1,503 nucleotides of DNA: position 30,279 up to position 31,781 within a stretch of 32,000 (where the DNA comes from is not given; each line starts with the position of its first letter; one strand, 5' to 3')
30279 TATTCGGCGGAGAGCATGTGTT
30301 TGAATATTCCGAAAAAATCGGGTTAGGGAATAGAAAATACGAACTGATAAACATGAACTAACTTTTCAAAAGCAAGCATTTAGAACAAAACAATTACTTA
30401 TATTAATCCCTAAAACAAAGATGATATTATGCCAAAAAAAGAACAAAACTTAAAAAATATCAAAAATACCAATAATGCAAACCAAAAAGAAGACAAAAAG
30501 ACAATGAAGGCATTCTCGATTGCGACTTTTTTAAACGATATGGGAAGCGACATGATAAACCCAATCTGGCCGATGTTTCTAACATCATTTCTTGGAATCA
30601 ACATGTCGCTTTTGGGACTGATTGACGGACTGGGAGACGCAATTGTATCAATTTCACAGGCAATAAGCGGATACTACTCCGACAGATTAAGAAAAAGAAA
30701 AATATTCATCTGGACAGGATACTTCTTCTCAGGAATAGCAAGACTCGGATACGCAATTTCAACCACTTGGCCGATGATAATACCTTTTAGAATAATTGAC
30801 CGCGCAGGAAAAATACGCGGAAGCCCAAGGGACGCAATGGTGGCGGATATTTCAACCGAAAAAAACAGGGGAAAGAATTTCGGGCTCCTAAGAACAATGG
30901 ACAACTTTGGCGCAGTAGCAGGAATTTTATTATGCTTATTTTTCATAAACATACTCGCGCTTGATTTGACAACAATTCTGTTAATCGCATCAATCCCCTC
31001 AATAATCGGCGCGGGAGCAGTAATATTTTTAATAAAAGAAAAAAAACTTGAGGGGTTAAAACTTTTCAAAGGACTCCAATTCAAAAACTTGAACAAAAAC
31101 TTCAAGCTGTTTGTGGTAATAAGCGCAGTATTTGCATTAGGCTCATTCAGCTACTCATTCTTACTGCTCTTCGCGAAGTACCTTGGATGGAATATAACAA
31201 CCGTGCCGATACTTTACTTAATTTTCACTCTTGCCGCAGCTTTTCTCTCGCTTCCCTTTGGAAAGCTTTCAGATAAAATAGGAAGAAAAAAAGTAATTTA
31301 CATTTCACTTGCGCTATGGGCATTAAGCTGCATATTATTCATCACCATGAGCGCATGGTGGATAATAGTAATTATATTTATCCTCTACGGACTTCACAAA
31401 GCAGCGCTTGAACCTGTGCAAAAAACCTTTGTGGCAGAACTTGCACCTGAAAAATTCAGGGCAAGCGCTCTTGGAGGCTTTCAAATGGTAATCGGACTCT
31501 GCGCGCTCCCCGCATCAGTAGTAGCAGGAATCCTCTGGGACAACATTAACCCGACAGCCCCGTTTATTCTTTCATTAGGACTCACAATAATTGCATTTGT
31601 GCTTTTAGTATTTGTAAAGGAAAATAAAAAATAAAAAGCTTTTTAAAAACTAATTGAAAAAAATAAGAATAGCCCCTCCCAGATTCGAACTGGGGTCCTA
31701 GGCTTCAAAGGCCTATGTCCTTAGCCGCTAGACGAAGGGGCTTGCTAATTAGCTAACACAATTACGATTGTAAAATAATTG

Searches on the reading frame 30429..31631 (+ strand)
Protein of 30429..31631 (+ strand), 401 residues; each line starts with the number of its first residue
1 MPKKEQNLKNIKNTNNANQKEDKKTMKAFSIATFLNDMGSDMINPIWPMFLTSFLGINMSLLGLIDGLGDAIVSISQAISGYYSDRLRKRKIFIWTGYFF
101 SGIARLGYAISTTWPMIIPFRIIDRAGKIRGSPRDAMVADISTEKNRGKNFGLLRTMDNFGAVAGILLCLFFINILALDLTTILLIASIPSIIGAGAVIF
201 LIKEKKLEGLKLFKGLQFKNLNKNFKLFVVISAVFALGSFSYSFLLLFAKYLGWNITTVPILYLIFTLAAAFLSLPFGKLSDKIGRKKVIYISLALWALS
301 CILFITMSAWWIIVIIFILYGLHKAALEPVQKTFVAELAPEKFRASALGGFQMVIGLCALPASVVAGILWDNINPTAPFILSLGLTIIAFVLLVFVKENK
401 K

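Call 54: find_encoding_contigs(protein=window:30429-31631:+, flank=10000, max_places=2)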
Protein window:30429-31631:+ (401 aa): 1 contig read that carries it; 1 place shown.
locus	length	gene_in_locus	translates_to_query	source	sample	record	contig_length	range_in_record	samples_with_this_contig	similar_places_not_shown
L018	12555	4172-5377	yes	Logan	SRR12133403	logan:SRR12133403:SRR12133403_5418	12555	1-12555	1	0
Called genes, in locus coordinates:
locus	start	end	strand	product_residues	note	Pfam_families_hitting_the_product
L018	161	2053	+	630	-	PF02934:GatB_N, PF02938:GAD (weak), PF02637:GatB_Yqey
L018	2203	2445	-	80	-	-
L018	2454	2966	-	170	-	PF00293:NUDIX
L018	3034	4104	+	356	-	PF04015:DUF362, PF12797:Fer4_2 (faint), PF12838:Fer4_7 (faint), PF13237:Fer4_10 (faint), PF25160:LdpA_Fe-S-bd (weak), PF13187:Fer4_9 (faint), PF00037:Fer4 (weak), PF12837:Fer4_6 (weak)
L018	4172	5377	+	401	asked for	PF07690:MFS_1, PF12832:MFS_1_like (weak), PF00083:Sugar_tr, PF07690:MFS_1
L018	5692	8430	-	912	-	PF14827:dCache_3, PF00989:PAS (weak), PF08447:PAS_3, PF08448:PAS_4 (weak), PF00989:PAS, PF08448:PAS_4 (weak), PF13188:PAS_8 (weak), PF13426:PAS_9, +1 more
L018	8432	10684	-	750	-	PF00672:HAMP, PF00512:HisKA, PF02518:HATPase_c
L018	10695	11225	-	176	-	-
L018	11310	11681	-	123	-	PF00072:Response_reg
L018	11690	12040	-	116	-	PF00072:Response_reg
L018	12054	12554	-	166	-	?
